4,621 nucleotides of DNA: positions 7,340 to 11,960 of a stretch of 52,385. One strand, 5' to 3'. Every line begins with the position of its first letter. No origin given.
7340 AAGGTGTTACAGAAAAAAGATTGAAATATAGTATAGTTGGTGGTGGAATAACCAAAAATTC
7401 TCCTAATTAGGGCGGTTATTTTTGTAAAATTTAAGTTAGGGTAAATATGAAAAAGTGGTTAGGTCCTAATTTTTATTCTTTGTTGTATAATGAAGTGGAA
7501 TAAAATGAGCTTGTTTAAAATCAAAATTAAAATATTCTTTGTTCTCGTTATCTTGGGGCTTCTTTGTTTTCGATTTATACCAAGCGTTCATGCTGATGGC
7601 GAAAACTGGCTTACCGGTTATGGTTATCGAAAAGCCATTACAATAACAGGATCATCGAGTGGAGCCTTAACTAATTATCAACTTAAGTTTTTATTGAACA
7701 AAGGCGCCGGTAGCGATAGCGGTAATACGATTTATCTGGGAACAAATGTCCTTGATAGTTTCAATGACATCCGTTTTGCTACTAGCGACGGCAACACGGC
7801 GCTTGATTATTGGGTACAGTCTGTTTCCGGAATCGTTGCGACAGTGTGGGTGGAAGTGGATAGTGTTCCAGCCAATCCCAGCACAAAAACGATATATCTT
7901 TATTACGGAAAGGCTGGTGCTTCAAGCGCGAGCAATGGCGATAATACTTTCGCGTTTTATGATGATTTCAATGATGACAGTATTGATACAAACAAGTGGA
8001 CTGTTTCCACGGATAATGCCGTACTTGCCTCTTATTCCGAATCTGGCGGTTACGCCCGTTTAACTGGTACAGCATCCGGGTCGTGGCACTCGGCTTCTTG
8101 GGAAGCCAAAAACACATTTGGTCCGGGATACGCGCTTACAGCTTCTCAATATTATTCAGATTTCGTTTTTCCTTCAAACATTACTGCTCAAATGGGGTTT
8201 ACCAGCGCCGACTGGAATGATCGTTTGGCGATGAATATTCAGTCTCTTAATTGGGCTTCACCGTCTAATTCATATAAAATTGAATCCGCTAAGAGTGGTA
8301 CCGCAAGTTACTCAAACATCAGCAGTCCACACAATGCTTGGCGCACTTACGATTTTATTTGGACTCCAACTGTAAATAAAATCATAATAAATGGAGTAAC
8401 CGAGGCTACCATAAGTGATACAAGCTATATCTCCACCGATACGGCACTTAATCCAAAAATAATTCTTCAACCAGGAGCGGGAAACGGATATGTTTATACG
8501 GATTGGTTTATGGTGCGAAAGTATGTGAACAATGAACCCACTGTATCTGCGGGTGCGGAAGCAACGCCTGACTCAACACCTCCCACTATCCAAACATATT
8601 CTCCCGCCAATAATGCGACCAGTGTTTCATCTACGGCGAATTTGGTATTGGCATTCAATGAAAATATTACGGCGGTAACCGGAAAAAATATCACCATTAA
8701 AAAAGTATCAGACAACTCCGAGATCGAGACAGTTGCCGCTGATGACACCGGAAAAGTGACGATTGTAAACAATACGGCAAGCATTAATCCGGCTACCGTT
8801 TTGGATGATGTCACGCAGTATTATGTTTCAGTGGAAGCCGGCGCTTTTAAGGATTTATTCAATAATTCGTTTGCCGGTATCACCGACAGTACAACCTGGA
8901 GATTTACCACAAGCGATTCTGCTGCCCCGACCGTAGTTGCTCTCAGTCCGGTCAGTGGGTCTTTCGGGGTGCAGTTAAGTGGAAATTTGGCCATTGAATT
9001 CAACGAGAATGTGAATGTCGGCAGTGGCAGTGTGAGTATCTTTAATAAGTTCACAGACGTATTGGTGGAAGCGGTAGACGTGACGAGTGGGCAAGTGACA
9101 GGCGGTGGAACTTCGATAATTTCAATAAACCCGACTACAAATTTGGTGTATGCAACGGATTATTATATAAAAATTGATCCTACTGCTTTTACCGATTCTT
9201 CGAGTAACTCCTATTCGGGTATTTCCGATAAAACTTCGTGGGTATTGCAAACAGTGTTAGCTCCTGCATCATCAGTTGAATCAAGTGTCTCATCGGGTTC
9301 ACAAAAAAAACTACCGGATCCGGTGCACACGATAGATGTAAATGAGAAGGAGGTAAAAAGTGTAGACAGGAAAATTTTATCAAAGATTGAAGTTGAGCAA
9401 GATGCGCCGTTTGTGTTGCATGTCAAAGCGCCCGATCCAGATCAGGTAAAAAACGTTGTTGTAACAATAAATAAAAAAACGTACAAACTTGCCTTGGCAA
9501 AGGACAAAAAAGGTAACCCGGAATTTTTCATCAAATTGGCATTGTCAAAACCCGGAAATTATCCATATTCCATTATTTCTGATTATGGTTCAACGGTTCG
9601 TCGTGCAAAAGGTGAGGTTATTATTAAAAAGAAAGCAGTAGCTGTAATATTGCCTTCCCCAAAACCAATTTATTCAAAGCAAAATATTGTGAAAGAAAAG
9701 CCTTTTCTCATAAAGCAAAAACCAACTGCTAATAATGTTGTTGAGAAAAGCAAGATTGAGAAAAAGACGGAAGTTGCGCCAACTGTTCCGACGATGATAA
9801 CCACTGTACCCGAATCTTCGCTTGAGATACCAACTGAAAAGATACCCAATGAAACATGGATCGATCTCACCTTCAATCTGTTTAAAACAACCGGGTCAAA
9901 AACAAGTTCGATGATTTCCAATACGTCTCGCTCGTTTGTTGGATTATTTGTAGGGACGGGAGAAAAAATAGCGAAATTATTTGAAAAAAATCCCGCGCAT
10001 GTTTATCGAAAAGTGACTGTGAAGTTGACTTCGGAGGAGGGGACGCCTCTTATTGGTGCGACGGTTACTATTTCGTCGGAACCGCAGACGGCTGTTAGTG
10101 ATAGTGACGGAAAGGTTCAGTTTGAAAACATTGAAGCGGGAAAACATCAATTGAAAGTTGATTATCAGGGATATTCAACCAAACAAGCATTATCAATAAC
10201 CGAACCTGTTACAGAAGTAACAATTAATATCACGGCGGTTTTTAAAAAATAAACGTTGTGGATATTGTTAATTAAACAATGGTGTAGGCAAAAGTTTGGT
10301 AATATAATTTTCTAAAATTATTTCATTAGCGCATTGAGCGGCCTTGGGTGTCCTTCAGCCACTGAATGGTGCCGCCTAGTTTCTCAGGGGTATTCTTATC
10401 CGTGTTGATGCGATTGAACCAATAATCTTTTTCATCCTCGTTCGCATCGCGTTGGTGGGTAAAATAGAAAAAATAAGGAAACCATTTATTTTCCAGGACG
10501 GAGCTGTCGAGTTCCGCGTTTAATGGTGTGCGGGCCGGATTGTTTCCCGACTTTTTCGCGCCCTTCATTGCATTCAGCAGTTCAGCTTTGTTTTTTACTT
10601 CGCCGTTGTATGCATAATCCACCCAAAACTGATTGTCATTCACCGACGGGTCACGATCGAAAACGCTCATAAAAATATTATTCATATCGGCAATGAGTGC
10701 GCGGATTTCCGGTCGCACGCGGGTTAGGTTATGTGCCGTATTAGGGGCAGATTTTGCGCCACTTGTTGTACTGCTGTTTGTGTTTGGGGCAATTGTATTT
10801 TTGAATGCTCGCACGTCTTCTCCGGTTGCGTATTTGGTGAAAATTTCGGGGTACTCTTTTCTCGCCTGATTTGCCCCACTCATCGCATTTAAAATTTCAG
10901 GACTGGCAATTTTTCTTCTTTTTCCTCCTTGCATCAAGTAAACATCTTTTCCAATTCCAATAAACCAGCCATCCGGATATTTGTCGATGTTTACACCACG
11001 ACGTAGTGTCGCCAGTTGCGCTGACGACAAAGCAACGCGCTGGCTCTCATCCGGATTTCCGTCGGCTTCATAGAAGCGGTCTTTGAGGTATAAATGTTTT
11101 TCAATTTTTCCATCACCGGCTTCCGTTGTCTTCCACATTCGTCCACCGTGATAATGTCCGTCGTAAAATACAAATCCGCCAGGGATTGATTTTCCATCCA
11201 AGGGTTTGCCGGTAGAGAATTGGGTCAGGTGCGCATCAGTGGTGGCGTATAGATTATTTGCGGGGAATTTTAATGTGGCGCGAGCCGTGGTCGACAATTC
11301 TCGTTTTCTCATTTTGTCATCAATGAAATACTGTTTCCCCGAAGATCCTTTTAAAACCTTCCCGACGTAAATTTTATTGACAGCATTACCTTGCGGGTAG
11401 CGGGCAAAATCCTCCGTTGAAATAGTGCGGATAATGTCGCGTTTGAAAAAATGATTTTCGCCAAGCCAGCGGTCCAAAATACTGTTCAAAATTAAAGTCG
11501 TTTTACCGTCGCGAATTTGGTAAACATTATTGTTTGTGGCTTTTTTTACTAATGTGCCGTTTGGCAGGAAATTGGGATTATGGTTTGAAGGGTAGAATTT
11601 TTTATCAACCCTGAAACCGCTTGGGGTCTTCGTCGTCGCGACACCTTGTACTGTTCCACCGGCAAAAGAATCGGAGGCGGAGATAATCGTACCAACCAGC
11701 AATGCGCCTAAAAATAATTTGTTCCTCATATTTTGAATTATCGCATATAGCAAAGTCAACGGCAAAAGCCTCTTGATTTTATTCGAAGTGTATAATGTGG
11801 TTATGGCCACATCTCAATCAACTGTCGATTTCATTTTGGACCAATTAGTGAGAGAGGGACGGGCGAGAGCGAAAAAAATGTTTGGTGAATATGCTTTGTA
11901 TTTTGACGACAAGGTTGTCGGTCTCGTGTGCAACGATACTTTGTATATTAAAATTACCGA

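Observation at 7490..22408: Two paralogous giant Ig-repeat surface proteins with different N-terminal sensor or adhesion domains and a shared C-terminal module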

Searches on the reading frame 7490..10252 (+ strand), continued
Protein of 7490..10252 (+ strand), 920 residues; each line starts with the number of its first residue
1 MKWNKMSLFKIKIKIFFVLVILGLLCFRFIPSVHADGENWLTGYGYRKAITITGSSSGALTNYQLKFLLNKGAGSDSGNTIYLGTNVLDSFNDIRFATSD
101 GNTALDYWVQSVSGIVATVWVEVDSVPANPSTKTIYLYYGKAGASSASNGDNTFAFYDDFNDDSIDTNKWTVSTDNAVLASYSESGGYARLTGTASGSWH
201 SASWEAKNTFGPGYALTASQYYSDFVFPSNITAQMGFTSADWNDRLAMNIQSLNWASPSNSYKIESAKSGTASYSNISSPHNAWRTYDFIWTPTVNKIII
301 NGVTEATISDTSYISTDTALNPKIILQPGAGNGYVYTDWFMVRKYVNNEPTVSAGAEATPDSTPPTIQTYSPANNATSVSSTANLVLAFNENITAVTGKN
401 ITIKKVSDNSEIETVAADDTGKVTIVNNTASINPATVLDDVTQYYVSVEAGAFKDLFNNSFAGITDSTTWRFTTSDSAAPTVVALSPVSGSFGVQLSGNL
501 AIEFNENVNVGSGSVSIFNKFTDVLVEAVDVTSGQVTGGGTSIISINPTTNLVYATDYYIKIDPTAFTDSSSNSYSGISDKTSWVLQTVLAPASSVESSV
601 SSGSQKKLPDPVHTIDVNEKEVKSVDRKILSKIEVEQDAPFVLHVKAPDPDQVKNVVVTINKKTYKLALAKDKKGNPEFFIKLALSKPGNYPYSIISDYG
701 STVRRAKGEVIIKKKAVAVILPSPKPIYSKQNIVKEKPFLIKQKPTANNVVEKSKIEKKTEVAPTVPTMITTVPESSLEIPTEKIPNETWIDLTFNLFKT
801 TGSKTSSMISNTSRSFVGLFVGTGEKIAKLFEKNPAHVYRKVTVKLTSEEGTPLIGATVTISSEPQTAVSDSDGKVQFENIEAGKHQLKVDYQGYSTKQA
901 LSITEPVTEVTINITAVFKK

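Call 11: find_encoding_contigs(protein=P0002, flank=10000, max_places=6)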
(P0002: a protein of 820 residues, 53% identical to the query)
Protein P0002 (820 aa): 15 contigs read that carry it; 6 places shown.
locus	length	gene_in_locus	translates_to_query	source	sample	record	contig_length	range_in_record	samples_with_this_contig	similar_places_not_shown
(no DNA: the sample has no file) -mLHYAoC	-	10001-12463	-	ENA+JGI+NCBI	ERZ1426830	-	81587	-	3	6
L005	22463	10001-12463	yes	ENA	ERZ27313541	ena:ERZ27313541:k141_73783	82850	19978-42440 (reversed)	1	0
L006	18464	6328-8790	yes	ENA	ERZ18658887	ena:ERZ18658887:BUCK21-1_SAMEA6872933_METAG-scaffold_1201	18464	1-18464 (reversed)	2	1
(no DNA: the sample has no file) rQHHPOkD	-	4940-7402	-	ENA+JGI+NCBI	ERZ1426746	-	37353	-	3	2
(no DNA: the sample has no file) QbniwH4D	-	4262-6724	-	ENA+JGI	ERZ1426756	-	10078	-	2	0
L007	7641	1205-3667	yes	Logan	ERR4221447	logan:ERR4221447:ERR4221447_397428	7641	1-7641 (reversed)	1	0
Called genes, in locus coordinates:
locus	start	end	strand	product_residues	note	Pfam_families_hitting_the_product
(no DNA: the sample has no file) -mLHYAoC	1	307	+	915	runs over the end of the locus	PF10102:DUF2341, PF13205:Big_5, PF13620:CarboxypepD_reg, PF13715:CarbopepD_reg_2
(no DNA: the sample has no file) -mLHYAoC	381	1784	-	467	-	-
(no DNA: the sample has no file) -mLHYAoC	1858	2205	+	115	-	PF04993:TfoX_N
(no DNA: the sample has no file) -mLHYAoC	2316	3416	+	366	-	PF02421:FeoB_N (faint), PF03193:RsgA_GTPase, PF00009:GTP_EFTU (faint), PF00005:ABC_tran (weak), PF01926:MMR_HSR1 (weak)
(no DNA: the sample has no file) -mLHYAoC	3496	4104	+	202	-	PF09968:DUF2202 (faint)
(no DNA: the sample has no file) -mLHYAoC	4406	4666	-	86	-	PF00462:Glutaredoxin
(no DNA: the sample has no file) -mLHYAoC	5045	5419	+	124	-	-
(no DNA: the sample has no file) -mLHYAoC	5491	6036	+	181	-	PF04542:Sigma70_r2, PF08281:Sigma70_r4_2, PF04545:Sigma70_r4 (weak)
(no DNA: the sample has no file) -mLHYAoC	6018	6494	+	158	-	-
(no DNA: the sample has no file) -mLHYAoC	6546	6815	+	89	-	PF13192:Thioredoxin_3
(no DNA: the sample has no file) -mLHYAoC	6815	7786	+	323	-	PF03773:ArsP_1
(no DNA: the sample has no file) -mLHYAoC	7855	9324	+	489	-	-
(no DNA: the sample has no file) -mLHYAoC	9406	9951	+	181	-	-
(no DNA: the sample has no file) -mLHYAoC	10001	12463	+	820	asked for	PF07691:PA14, PF13205:Big_5, PF13620:CarboxypepD_reg, PF13715:CarbopepD_reg_2 (weak)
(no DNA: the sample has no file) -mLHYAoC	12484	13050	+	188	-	PF04307:YdjM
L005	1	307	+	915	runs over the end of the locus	PF10102:DUF2341, PF13205:Big_5, PF13620:CarboxypepD_reg, PF13715:CarbopepD_reg_2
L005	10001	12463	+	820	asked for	PF07691:PA14, PF13205:Big_5, PF13620:CarboxypepD_reg, PF13715:CarbopepD_reg_2 (weak)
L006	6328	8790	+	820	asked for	PF07691:PA14, PF13205:Big_5, PF13620:CarboxypepD_reg, PF13715:CarbopepD_reg_2 (weak)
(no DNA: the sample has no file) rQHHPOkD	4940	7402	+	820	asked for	PF07691:PA14, PF13205:Big_5, PF13620:CarboxypepD_reg, PF13715:CarbopepD_reg_2 (weak)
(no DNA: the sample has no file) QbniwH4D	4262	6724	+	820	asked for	PF07691:PA14, PF13205:Big_5, PF13620:CarboxypepD_reg, PF13715:CarbopepD_reg_2 (weak)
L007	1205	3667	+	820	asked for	PF07691:PA14, PF13205:Big_5, PF13620:CarboxypepD_reg, PF13715:CarbopepD_reg_2 (weak)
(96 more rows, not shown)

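Call 22: search_protein_families(library=ncbifam, proteins=[window:7490-10252:+], max_evalue=0.1)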
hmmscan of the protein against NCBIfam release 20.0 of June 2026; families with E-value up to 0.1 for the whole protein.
window:7490-10252:+ (920 aa): 3 families
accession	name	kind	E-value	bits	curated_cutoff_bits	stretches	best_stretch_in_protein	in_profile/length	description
NF009134.0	PRK12487.1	equivalog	0.0048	16.6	196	1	394-444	30-81/161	putative 4-hydroxy-4-methyl-2-oxoglutarate aldolase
TIGR01935.1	NOT-MenG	subfamily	0.039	13.8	123.8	1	392-443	24-76/150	RraA family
NF006875.0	PRK09372.1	equivalog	0.072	12.8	136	0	394-443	30-80/161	ribonuclease E activity regulator RraA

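Call 23: search_solved_structures(query=window:7490-10252:+, max_evalue=0.01)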
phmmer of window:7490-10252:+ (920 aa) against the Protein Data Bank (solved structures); distinct sequences matched with E-value up to 0.01: 0.

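Call 63: search_protein_families(library=pfam, proteins=[P0052, P0060, P0067, P0071, P0099, P0044, P0009, P0015], max_evalue=0.001)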
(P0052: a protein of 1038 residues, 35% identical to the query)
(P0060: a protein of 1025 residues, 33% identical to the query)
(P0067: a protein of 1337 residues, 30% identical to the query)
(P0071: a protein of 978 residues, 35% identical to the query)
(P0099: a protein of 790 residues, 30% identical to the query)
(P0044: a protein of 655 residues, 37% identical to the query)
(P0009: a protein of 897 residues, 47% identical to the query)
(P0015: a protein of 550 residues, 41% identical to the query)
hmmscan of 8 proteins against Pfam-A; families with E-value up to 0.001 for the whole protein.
P0052 (1038 aa): 3 families
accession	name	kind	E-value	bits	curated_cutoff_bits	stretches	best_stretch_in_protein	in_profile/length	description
PF25788.1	Ig_Rha78A_N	-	1.6e-44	150.9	27.4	3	554-646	2-97/105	Rha78A-like, N-terminal immunoglobulin domain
PF13385.13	Laminin_G_3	-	2.1e-30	106.3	27.6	1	828-978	4-151/151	Concanavalin A-like lectin/glucanases superfamily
PF10102.14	DUF2341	-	1e-26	93.6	23.4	1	72-154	1-82/84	Domain of unknown function (DUF2341)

P0060 (1025 aa): 2 families
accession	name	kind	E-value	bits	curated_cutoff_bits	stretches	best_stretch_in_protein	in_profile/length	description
PF10102.14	DUF2341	-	7.9e-40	135.7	23.4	2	465-547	1-83/84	Domain of unknown function (DUF2341)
PF13385.13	Laminin_G_3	-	1.6e-19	71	27.6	1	173-355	2-151/151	Concanavalin A-like lectin/glucanases superfamily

P0067 (1337 aa): 2 families
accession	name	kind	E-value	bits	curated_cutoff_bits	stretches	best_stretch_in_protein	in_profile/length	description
PF10102.14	DUF2341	-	2.1e-37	127.9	23.4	3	278-359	2-81/84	Domain of unknown function (DUF2341)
PF13385.13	Laminin_G_3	-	7.7e-25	88.2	27.6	2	1072-1232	1-149/151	Concanavalin A-like lectin/glucanases superfamily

P0071 (978 aa): 2 families
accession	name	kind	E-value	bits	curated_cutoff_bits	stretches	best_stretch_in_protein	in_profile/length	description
PF13385.13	Laminin_G_3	-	6.2e-57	192.4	27.6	2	198-351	1-150/151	Concanavalin A-like lectin/glucanases superfamily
PF10102.14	DUF2341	-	5.5e-33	113.7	23.4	2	362-439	1-82/84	Domain of unknown function (DUF2341)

P0099 (790 aa): 3 families
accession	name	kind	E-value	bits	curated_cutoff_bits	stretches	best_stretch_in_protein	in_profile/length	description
PF13385.13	Laminin_G_3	-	1.5e-29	103.6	27.6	1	202-360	1-151/151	Concanavalin A-like lectin/glucanases superfamily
PF10102.14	DUF2341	-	2.6e-27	95.5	23.4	1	370-443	1-82/84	Domain of unknown function (DUF2341)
PF02210.31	Laminin_G_2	-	0.00072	20.5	22.9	0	260-316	27-85/126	Laminin G domain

P0044 (655 aa): 4 families
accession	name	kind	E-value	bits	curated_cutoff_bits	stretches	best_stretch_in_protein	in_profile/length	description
PF10102.14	DUF2341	-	1e-21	77.6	23.4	1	101-181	1-83/84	Domain of unknown function (DUF2341)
PF00404.24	Dockerin_1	-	5.6e-10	39.7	22.9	1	601-650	2-55/57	Dockerin type I domain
PF00963.24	Cohesin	-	2.6e-08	34.6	24.1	1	466-584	2-127/139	Cohesin domain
PF06439.18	3keto-disac_hyd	-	2e-05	25.1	26.8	1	174-326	9-177/187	3-keto-disaccharide hydrolase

P0009 (897 aa): 5 families
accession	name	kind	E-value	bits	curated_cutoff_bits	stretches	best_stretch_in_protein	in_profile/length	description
PF10102.14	DUF2341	-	5.2e-25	88.2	23.4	1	72-153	2-83/84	Domain of unknown function (DUF2341)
PF18998.6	Flg_new_2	-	2.8e-22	78.9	23.6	2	340-408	1-71/73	Divergent InlB B-repeat domain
PF01471.23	PG_binding_1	-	6.1e-07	30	23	1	818-866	1-41/57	Putative peptidoglycan binding domain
PF16656.11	Pur_ac_phosph_N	-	1e-06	29.6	30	1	493-573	9-93/93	Purple acid Phosphatase, N-terminal domain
PF09479.16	Flg_new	-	1e-06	29.2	27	2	411-475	1-64/65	Listeria-Bacteroides repeat domain (List_Bact_rpt)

P0015 (550 aa): 1 family
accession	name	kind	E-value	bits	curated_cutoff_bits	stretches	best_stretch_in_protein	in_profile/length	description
PF10102.14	DUF2341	-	1e-19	71.2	23.4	1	84-165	2-83/84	Domain of unknown function (DUF2341)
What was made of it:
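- Some of these carry an explicit wall anchor, for example P0009, which has the same head at 54% identity plus PG_binding_1 (call 63).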

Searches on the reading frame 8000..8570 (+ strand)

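Call 18: search_protein_families(library=pfam, proteins=[window:8000-8570:+], max_evalue=10)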
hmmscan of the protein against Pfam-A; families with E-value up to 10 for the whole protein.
window:8000-8570:+ (190 aa): 1 family
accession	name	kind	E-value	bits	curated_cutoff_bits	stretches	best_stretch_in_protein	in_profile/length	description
PF06439.18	3keto-disac_hyd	-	0.042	14.3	26.8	1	101-144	114-157/187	3-keto-disaccharide hydrolase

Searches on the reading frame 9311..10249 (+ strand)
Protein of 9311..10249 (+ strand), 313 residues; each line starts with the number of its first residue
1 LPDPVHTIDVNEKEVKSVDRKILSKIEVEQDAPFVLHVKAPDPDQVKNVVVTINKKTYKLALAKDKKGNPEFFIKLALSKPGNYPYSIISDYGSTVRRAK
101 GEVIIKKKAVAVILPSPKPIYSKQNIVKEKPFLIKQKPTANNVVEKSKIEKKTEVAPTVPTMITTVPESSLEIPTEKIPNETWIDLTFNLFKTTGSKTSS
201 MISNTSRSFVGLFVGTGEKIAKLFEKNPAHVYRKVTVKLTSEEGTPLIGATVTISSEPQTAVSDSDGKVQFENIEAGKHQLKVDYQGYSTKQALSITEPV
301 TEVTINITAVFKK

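Call 18: search_protein_families(library=pfam, proteins=[window:9311-10249:+], max_evalue=10)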
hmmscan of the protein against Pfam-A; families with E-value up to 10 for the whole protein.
window:9311-10249:+ (313 aa): 14 families
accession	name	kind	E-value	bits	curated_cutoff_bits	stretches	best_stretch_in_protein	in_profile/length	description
PF13620.12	CarboxypepD_reg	-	9.9e-11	42.3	32.3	1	235-308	2-80/82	Carboxypeptidase regulatory-like domain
PF13715.12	CarbopepD_reg_2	-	4.6e-10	39.8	32.2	1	241-298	8-66/88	CarboxypepD_reg-like domain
PF17802.7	SpaA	-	4.6e-05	23.9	23.1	1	236-299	4-79/91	Prealbumin-like fold domain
PF17789.7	MG4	-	0.00056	20.5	24.7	1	235-282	18-70/95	Macroglobulin domain MG4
PF16640.11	Big_3_5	-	0.0016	19.4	35.5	1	235-294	16-78/88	Bacterial Ig-like domain (group 3)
PF09430.16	EMC7_beta-sandw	-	0.0026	18.4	26.6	1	249-289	9-51/122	ER membrane protein complex subunit 7, beta-sandwich domain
PF24025.1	Ig_DR_A0283-like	-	0.0054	17.5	27.1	1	233-283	7-62/102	DR_A0283-like, Ig-like domain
PF02369.22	Big_1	-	0.014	15.9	34.9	1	234-290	20-85/93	Bacterial Ig-like domain (group 1)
PF17210.9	SdrD_B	-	0.032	14.9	29.7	1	248-287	25-69/112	SdrD B-like domain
PF15976.11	CooC_C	-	0.049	14.1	29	1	237-289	21-70/93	CS1-pili formation C-terminal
PF12985.13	DUF3869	-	0.053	14.2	24.5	1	228-294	3-66/85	Domain of unknown function (DUF3869)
PF25020.1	TTR_TEN1-4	-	0.1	12.9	27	1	238-286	12-60/86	Teneurin TTR-like domain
PF08308.17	PEGA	-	0.13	12.6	20.8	1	269-290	27-48/71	PEGA domain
PF13953.12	PapC_C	-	0.18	12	27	1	237-284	2-49/66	PapC C-terminal domain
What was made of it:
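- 9311..10249 (+): A: C-module (aa 608-920). Ig-like domain 627-715 with the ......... motif, K/T/P-rich linker 716-835, CarboxypepD_reg 836-915, end ...TAVFKK. CarboxypepD_reg E 9.9e-11 (call 18).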

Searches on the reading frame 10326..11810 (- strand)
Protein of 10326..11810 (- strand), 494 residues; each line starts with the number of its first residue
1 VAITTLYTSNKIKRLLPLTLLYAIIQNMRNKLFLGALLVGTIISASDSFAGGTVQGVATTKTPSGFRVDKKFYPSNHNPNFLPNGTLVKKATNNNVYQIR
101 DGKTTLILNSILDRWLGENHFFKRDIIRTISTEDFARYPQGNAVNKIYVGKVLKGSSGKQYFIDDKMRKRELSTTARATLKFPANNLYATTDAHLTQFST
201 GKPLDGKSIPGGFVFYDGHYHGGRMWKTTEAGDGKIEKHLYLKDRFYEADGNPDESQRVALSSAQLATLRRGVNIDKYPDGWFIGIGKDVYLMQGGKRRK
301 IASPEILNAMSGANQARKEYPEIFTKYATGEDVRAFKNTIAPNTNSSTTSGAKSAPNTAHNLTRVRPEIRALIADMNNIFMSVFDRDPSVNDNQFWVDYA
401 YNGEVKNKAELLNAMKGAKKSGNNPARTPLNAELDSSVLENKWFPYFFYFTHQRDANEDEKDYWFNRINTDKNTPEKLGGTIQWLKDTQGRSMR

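Call 4: search_protein_families(library=pfam, proteins=[window:10326-11810:-], max_evalue=0.01)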
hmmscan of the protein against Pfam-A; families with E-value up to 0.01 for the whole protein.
window:10326-11810:- (494 aa): 0 families

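Call 18: search_protein_families(library=pfam, proteins=[window:10326-11729:-], max_evalue=10)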
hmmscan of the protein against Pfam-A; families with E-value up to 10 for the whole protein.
window:10326-11729:- (467 aa): 1 family
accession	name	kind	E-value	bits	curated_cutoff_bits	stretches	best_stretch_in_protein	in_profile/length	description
PF13946.11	DUF4214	-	0.018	15.5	23.2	1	350-389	25-63/72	Domain of unknown function (DUF4214)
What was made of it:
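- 10326..11729 (-): Neighbour: 467-aa secreted protein with a DUF4214-like C-terminal repeat, third member of the GT-C trio. DUF4214 E 0.018, below the cut-off (call 18).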

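Call 22: search_protein_families(library=ncbifam, proteins=[window:10326-11729:-], max_evalue=0.1)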
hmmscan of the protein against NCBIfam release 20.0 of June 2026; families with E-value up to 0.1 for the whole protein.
window:10326-11729:- (467 aa): 0 families
